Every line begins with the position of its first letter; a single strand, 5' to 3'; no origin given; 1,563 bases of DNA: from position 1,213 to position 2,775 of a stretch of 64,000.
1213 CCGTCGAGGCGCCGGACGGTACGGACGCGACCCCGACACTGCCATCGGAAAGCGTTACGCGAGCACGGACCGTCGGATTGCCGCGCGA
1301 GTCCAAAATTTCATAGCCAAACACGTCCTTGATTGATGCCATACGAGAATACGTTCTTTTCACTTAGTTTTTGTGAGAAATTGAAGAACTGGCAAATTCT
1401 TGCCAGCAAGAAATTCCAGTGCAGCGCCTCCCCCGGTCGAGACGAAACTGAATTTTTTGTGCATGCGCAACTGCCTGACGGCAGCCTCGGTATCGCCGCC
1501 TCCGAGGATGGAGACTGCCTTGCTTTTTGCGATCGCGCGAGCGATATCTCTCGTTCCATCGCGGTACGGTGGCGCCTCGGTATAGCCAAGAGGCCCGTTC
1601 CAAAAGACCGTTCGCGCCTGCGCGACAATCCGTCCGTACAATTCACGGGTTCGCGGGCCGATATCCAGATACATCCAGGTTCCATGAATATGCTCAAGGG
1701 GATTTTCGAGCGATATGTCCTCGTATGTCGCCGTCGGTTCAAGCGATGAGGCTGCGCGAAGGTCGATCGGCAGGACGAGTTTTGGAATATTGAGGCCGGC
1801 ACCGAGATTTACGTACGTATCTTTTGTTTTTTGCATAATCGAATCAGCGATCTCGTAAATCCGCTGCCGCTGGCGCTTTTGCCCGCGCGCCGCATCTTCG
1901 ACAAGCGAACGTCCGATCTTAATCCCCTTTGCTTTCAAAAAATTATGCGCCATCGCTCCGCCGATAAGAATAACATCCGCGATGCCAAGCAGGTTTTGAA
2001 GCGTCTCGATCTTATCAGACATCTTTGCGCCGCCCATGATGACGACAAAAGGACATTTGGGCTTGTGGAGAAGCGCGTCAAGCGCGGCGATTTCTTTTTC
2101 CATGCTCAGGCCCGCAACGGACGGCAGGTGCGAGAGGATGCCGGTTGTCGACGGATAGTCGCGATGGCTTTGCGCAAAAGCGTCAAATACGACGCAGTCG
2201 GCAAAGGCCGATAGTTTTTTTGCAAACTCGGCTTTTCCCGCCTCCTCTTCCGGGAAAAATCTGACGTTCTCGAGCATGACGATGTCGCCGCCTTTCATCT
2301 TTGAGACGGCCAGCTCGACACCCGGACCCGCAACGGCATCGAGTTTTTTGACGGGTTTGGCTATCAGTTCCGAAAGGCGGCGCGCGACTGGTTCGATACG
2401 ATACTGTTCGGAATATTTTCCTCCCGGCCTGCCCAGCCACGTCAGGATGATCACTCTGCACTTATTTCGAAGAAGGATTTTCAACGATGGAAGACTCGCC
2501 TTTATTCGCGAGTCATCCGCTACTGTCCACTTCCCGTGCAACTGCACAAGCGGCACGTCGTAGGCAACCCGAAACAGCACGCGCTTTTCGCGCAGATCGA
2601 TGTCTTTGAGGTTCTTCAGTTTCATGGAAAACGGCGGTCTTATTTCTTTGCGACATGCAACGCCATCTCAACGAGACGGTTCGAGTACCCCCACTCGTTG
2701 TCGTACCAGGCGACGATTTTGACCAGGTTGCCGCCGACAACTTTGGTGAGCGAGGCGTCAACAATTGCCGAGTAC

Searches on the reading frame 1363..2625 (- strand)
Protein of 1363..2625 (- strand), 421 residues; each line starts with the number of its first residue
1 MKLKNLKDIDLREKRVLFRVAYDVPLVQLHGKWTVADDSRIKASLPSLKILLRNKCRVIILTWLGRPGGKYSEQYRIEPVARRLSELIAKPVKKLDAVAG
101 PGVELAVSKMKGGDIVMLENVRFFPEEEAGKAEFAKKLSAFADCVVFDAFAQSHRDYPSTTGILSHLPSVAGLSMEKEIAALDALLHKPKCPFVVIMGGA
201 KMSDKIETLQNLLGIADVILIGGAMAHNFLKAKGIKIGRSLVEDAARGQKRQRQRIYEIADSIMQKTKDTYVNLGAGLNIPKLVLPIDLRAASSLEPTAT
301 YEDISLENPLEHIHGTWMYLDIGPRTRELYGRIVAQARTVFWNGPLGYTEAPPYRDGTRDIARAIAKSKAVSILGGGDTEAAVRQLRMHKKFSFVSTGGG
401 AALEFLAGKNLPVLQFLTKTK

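Call 48: search_protein_families(library=pfam, proteins=[window:1363-2625:-], max_evalue=0.00001)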
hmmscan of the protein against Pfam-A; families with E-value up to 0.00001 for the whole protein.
window:1363-2625:- (421 aa): 1 family
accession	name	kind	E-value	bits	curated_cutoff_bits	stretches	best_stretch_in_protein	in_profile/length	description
PF00162.24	PGK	-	9.3e-120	400.5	27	1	6-409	1-379/379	Phosphoglycerate kinase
